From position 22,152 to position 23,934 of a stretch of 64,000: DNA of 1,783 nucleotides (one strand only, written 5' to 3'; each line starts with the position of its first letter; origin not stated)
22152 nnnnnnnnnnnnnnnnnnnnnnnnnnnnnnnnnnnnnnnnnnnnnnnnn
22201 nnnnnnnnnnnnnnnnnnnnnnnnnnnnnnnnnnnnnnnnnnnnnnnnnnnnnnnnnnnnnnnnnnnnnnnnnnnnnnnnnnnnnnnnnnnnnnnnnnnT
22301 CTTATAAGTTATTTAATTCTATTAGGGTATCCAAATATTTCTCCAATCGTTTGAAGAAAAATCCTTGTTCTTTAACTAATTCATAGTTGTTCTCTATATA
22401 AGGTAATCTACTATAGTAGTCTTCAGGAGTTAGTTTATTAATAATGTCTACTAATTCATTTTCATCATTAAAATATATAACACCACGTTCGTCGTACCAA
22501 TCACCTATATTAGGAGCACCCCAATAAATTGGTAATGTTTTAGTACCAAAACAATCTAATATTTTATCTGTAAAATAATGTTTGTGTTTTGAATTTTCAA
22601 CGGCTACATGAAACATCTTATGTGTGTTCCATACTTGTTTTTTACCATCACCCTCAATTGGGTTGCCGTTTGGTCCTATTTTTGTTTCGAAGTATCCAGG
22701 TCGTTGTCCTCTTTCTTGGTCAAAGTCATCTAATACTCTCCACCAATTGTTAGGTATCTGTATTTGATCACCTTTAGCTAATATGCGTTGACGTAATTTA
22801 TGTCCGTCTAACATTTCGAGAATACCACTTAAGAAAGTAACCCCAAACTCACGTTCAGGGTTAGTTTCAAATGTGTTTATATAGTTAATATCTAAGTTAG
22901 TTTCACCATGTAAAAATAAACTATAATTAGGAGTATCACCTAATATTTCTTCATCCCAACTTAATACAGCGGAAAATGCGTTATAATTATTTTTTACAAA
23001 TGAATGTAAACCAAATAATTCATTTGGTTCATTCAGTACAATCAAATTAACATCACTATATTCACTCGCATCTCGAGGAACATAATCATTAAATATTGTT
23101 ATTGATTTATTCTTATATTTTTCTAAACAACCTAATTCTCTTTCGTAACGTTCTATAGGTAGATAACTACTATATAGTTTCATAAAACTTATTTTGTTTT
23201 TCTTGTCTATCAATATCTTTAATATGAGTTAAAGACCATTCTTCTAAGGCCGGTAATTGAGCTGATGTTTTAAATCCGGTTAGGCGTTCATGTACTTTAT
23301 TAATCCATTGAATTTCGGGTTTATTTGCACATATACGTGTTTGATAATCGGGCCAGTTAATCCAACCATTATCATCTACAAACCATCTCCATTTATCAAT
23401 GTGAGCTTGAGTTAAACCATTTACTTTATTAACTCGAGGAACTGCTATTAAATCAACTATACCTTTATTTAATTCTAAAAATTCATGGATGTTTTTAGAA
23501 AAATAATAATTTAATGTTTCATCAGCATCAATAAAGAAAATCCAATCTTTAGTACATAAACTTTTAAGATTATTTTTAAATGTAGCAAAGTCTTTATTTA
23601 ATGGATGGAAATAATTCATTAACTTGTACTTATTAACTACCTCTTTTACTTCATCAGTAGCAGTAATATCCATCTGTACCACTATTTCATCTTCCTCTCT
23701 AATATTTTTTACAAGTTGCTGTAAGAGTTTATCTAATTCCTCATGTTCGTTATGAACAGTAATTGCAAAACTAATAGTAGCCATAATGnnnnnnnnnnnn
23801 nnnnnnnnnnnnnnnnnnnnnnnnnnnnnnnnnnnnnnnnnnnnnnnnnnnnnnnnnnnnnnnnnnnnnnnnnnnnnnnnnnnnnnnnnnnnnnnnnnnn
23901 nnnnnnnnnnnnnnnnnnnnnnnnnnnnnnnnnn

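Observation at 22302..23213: Alpha-1,3-fucosyltransferase (GT10) signature motif in a phage protein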

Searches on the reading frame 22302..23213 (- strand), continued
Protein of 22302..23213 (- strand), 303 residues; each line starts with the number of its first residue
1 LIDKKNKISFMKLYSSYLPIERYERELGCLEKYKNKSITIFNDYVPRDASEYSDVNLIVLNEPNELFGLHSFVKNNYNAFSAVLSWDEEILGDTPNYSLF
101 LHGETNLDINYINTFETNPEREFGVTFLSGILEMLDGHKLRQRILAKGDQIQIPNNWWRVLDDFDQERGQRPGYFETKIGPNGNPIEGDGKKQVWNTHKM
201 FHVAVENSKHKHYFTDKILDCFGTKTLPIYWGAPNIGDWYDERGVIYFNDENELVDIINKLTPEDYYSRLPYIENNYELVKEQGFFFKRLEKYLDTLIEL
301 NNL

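Call 82: search_protein_families(library=pfam, proteins=[L110:9875-10669:+, L110:10709-11497:+, L117:9911-10708:+, L117:10705-11496:+, L107:9899-10675:+, L111:9911-10708:+, L093:10001-10801:+, L093:9204-10004:+], max_evalue=0.001)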
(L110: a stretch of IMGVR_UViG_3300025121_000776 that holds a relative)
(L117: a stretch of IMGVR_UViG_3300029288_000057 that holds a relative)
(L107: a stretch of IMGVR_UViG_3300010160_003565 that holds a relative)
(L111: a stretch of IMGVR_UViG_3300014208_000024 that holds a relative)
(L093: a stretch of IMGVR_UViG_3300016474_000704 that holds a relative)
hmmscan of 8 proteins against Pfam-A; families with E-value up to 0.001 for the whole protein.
L110:9875-10669:+ (264 aa): 1 family
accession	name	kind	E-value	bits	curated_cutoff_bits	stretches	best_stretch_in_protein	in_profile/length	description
PF00852.26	Glyco_transf_10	-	3.5e-06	27.2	23.9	1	159-223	53-119/182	Glycosyltransferase family 10 (fucosyltransferase) C-term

L110:10709-11497:+ (262 aa): 1 family
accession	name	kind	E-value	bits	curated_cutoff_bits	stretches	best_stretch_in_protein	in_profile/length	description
PF01531.22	Glyco_transf_11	-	7.8e-26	91.4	23.9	1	8-261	37-296/298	Glycosyl transferase family 11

L117:9911-10708:+ (265 aa): 1 family
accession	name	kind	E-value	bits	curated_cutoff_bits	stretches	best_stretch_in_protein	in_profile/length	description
PF00852.26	Glyco_transf_10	-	1.1e-06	28.8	23.9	1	161-219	55-115/182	Glycosyltransferase family 10 (fucosyltransferase) C-term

L117:10705-11496:+ (263 aa): 1 family
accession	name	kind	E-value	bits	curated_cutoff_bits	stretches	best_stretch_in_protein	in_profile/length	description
PF01531.22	Glyco_transf_11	-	4.1e-26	92.3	23.9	1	7-263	36-297/298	Glycosyl transferase family 11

L107:9899-10675:+ (258 aa): 1 family
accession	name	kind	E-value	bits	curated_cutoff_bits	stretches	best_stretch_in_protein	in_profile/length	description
PF00852.26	Glyco_transf_10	-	6.3e-07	29.7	23.9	1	148-194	50-98/182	Glycosyltransferase family 10 (fucosyltransferase) C-term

L111:9911-10708:+ (265 aa): 1 family
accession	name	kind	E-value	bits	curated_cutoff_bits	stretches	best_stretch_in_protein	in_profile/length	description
PF00852.26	Glyco_transf_10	-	3.5e-10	40.3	23.9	1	157-226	51-122/182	Glycosyltransferase family 10 (fucosyltransferase) C-term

L093:10001-10801:+ (266 aa): 1 family
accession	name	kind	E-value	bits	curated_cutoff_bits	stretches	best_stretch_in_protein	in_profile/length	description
PF00852.26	Glyco_transf_10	-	6.1e-08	33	23.9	1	160-226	56-127/182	Glycosyltransferase family 10 (fucosyltransferase) C-term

L093:9204-10004:+ (266 aa): 1 family
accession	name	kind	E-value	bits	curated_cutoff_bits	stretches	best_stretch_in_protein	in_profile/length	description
PF01531.22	Glyco_transf_11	-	2.1e-33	116.3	23.9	1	8-264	36-295/298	Glycosyl transferase family 11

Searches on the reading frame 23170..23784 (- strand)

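Call 3: search_protein_families(library=pfam, proteins=[window:23170-23784:-], max_evalue=1)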
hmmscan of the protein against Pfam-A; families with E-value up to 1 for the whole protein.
window:23170-23784:- (204 aa): 7 families
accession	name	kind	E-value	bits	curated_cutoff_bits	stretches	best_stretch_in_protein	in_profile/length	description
PF00535.33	Glycos_transf_2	-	1.4e-09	38.6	23.3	1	5-129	1-129/168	Glycosyl transferase family 2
PF13704.12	Glyco_tranf_2_4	-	0.00018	22.4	27.5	1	42-103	29-98/98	Glycosyl transferase family 2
PF14068.11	YuiB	-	0.02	15.9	27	0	48-83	40-75/101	Putative membrane protein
PF24413.1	W02B3_4_N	-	0.043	14.1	27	1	20-105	22-107/115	W02B3.4-like, N-terminal domain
PF00106.31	adh_short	-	0.063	13.2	26.6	1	10-53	30-71/195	short chain dehydrogenase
PF05008.21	V-SNARE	-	0.064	14.2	25.9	1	13-75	30-90/92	Vesicle transport v-SNARE protein N-terminus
PF07439.16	DUF1515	-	0.15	12.5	22.2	1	21-57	42-80/113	Protein of unknown function (DUF1515)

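Call 4: search_protein_families(library=ncbifam, proteins=[window:23170-23784:-], max_evalue=1)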
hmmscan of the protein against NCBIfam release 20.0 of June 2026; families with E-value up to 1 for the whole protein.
window:23170-23784:- (204 aa): 8 families
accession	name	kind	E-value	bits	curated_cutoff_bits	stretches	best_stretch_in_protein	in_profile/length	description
TIGR04195.1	S_glycosyl_SunS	equivalog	2.3e-08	33.3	350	1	3-94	58-143/421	SunS family peptide S-glycosyltransferase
TIGR04283.1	glyco_like_mftF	equivalog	1.7e-05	24.5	182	1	4-104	1-98/221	TIGR04283 family arsenosugar biosynthesis glycosyltransferase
NF007482.0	PRK10073.1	equivalog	0.00071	18.7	423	1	3-93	7-100/334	glycosyltransferase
TIGR03937.1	PgaC_IcaA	equivalog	0.003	16.6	422.3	1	3-119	46-166/407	poly-beta-1,6-N-acetyl-D-glucosamine synthase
NF038302.1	EPS_HpsE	equivalog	0.0092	15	300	1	4-63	3-71/307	hormogonium polysaccharide biosynthesis glycosyltransferase HpsE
NF006619.0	PRK09186.1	equivalog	0.051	13.2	255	1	8-55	32-79/256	oxidoreductase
NF006598.0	PRK09135.1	equivalog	0.056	13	288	1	6-110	33-139/249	pteridine reductase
NF006369.1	PRK08594.1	equivalog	0.08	12.3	370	1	12-54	39-81/256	enoyl-ACP reductase FabI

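Call 75: search_protein_families(library=padloc, proteins=[window:23170-23784:-], max_evalue=0.001)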
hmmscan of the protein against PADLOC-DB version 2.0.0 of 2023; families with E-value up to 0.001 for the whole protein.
window:23170-23784:- (204 aa): 0 families
